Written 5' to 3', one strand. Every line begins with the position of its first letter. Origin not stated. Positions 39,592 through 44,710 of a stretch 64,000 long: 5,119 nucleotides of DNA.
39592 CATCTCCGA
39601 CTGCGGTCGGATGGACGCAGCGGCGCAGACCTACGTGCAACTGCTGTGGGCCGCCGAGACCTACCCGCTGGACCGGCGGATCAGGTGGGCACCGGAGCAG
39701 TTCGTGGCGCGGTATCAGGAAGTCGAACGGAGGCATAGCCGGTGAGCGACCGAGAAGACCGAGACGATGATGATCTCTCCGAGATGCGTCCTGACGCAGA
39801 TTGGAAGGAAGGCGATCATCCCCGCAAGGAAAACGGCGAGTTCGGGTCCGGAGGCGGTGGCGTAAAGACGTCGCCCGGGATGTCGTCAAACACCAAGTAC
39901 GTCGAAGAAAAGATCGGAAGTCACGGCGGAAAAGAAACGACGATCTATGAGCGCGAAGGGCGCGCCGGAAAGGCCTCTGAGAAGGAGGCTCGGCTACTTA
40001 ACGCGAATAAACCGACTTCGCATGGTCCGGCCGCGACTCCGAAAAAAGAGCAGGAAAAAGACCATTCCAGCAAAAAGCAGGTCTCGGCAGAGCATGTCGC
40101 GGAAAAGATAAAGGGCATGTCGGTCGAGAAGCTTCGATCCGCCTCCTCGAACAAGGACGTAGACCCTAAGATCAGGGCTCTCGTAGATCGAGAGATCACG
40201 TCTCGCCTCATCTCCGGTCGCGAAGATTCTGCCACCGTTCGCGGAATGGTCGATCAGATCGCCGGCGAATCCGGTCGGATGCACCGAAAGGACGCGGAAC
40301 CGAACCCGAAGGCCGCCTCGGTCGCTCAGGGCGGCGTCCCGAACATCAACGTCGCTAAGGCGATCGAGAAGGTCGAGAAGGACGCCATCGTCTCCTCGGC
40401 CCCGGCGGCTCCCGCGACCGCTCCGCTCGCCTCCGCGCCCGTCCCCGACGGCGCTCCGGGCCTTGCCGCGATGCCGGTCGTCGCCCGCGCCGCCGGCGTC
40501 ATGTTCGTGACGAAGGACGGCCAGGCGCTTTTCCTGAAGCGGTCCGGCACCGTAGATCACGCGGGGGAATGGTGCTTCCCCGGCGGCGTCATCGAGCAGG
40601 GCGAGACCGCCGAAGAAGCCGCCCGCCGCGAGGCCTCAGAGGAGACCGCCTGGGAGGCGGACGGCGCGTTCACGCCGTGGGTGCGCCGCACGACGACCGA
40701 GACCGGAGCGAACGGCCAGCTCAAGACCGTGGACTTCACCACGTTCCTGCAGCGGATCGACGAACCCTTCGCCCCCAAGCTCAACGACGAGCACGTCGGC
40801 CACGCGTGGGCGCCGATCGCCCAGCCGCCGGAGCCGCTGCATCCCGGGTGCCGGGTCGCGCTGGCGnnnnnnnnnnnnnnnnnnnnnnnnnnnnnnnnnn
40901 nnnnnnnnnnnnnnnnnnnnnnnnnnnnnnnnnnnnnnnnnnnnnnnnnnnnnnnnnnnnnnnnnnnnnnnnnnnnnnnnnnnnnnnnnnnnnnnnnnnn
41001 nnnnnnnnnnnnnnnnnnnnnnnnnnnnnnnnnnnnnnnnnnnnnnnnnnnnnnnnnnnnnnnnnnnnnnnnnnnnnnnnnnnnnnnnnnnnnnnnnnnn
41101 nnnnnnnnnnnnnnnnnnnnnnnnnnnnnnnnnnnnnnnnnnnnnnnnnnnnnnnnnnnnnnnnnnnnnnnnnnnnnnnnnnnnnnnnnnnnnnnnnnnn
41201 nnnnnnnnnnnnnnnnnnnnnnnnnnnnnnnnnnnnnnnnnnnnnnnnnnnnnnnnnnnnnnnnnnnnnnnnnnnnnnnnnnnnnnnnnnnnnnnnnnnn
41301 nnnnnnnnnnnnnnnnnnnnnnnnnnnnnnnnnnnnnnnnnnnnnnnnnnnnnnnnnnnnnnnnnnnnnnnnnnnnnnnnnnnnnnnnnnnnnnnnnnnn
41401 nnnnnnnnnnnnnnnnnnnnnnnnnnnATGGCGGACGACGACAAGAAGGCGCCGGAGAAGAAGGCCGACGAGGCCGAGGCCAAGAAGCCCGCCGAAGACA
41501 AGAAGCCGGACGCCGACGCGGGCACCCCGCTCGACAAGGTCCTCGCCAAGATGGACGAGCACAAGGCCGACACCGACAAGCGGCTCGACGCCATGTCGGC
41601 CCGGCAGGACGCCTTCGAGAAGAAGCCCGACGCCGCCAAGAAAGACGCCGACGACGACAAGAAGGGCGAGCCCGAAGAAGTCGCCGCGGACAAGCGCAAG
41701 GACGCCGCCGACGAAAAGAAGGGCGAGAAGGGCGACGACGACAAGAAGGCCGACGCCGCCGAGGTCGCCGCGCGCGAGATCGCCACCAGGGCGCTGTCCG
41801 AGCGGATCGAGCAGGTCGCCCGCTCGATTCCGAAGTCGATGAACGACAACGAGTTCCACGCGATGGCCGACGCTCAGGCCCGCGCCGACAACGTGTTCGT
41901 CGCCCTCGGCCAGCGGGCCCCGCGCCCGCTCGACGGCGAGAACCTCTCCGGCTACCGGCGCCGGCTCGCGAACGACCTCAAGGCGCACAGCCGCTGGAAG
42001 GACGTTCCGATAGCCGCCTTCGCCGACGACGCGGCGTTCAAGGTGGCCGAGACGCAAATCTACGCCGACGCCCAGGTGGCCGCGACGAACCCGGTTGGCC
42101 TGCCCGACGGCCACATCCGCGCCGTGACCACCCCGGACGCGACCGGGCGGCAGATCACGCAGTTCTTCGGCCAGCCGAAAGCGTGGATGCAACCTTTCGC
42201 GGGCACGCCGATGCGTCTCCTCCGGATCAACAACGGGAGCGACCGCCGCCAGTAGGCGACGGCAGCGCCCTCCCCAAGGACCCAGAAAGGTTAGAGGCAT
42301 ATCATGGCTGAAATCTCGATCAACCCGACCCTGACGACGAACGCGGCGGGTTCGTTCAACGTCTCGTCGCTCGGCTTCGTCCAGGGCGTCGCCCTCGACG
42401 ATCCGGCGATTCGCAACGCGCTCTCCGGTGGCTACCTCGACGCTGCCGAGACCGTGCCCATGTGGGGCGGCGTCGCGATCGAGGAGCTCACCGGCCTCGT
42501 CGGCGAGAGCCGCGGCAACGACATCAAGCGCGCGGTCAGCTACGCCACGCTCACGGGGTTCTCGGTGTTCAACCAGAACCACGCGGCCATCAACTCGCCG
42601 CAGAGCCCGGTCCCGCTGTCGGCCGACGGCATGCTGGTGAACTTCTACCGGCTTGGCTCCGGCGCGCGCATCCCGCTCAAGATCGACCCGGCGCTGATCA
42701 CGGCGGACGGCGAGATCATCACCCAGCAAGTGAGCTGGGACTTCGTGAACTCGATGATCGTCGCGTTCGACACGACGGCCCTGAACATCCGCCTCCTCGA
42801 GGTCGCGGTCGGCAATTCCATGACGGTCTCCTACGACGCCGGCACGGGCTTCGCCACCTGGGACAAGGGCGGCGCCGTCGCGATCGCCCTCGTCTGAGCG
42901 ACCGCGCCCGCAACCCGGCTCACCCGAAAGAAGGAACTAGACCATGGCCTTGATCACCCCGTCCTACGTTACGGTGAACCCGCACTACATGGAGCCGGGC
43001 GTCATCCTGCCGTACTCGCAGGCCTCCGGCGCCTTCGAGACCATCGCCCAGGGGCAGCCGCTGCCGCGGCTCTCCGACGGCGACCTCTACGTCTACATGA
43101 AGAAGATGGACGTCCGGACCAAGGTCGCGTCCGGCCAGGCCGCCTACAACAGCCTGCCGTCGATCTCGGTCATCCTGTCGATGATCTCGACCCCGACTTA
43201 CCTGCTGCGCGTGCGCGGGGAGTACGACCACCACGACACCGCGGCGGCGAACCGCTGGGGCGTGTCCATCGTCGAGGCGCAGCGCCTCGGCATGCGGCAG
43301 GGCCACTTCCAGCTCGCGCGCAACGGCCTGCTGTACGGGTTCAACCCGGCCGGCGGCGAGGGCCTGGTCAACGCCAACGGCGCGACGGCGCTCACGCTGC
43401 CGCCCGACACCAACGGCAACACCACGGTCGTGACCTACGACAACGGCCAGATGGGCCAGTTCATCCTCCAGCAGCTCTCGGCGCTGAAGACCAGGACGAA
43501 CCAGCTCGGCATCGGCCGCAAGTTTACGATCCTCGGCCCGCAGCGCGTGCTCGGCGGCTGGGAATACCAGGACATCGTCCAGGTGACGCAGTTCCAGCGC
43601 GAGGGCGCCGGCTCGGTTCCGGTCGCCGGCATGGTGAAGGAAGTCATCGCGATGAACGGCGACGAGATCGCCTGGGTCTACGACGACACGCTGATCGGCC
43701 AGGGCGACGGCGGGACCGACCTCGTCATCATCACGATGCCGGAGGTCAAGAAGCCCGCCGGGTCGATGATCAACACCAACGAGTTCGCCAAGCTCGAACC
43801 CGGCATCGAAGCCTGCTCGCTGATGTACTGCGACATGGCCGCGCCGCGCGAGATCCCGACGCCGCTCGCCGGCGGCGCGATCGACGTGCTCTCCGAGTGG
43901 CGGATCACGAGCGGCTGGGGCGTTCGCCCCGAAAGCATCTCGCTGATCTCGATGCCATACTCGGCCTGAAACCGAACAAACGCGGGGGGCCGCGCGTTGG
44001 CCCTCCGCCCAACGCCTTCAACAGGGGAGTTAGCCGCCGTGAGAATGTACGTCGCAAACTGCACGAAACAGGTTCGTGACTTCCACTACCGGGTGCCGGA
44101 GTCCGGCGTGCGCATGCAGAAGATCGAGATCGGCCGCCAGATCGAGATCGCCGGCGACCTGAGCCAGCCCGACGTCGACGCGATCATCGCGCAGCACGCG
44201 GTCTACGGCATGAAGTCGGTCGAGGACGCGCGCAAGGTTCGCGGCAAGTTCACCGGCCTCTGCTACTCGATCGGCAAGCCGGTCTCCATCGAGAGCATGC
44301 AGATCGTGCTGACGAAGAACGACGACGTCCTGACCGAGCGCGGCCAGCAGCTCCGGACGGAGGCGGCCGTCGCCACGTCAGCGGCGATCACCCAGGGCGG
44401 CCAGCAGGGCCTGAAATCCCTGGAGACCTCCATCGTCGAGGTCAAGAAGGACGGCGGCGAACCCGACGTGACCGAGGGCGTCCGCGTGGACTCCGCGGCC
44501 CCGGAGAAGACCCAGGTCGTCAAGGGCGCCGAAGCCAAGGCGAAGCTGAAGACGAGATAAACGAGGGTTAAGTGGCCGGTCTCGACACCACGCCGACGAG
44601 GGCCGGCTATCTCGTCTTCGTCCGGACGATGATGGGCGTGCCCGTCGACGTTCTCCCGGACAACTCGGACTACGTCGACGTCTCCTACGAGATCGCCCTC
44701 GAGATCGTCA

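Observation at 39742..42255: Nudix hydrolase domain fused in-frame to the capsid scaffold/protease protein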

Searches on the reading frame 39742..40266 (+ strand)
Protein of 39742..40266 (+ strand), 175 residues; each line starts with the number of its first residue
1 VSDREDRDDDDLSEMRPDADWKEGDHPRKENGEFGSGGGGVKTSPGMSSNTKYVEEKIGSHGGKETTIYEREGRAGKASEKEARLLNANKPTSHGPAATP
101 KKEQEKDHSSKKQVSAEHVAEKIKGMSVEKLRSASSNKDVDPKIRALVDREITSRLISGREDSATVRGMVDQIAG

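Call 56: search_dna_similar(query=window:39742-40266:+, collection=phages, mode=protein, max_evalue=0.01, max_rows=25)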
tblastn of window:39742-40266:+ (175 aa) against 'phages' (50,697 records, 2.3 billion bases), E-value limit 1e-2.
No match.

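Call 76: search_protein_families(library=phrogs, proteins=[window:39742-40251:+], max_evalue=0.001)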
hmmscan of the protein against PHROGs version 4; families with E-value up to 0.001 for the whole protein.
window:39742-40251:+ (170 aa): 1 family
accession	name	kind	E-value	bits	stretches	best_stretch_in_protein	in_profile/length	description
phrog_30637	-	unknown function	0.00096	18.1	1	14-38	282-306/1119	-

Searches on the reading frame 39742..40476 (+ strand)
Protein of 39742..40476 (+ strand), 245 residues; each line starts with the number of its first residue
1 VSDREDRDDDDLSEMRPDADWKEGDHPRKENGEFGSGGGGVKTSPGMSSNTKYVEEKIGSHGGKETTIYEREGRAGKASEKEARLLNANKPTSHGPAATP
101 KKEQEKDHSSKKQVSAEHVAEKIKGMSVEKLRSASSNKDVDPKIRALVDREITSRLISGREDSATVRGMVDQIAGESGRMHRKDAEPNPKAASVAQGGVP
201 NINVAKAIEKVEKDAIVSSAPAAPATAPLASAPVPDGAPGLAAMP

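Call 17: search_protein_families(library=pfam, proteins=[window:39742-40476:+], max_evalue=1)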
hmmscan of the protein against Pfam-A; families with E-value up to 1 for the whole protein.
window:39742-40476:+ (245 aa): 0 families

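Call 55: find_homologous_proteins(query=window:39742-40476:+, max_evalue=0.001)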
Query window:39742-40476:+: 5950 candidates shared short words with the query, none scored E <= 0.001.

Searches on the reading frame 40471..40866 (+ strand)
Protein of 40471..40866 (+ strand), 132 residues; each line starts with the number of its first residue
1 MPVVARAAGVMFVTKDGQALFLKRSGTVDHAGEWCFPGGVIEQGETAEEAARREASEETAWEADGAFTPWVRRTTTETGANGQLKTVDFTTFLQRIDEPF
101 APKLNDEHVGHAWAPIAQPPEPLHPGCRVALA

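Call 76: search_protein_families(library=phrogs, proteins=[window:40471-40866:+], max_evalue=0.001)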
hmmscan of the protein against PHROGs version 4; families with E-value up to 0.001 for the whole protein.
window:40471-40866:+ (132 aa): 6 families
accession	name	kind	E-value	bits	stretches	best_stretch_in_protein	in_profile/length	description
phrog_1198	-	other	1e-18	69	1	6-126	38-158/253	MutT/NUDIX hydrolase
phrog_6216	-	unknown function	2.5e-18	67.1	1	7-129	4-108/545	-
phrog_15528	-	head and packaging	1.8e-11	44.2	1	7-67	524-578/794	portal protein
phrog_1185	-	other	1.7e-08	35.3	1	7-60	150-207/301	nudix hydrolase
phrog_10313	-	other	7e-06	26.9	1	6-58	12-64/159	nudix hydrolase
phrog_19657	-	other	0.00017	22.6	1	30-62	57-89/176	nudix hydrolase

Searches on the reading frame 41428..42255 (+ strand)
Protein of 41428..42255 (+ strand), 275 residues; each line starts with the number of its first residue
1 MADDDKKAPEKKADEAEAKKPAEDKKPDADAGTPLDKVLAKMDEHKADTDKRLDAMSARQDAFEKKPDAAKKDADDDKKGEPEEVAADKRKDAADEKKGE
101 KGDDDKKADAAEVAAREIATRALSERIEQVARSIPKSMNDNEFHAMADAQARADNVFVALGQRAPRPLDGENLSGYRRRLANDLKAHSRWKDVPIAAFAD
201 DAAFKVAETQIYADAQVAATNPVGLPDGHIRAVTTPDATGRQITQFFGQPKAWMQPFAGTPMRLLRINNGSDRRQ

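Call 76: search_protein_families(library=phrogs, proteins=[window:41428-42255:+], max_evalue=0.001)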
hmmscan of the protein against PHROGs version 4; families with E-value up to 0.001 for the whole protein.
window:41428-42255:+ (275 aa): 1 family
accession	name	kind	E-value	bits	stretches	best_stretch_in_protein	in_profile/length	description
phrog_6216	-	unknown function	3.8e-43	149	1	45-268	312-544/545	-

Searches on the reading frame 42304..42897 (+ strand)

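Call 3: search_protein_families(library=pfam, proteins=[window:42304-42897:+], max_evalue=0.01)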
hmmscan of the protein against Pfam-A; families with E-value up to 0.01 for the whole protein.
window:42304-42897:+ (197 aa): 0 families

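Call 4: search_protein_families(library=phrogs, proteins=[window:42304-42897:+], max_evalue=0.001)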
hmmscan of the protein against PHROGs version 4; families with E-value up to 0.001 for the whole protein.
window:42304-42897:+ (197 aa): 1 family
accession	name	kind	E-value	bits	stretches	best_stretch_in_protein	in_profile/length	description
phrog_6268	-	unknown function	2.3e-64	217.7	1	1-196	1-210/211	-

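Call 21: search_protein_families(library=ncbifam, proteins=[window:42304-42897:+], max_evalue=0.01)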
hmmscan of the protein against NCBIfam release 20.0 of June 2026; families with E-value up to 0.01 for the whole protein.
window:42304-42897:+ (197 aa): 0 families

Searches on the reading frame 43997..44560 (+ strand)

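Call 3: search_protein_families(library=pfam, proteins=[window:43997-44560:+], max_evalue=0.01)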
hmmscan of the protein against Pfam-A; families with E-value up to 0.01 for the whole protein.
window:43997-44560:+ (187 aa): 0 families

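Call 4: search_protein_families(library=phrogs, proteins=[window:43997-44560:+], max_evalue=0.001)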
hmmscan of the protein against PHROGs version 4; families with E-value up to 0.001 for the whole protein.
window:43997-44560:+ (187 aa): 1 family
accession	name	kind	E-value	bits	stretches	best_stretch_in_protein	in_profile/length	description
phrog_6737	-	unknown function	7.6e-31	108.3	1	16-152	2-137/163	-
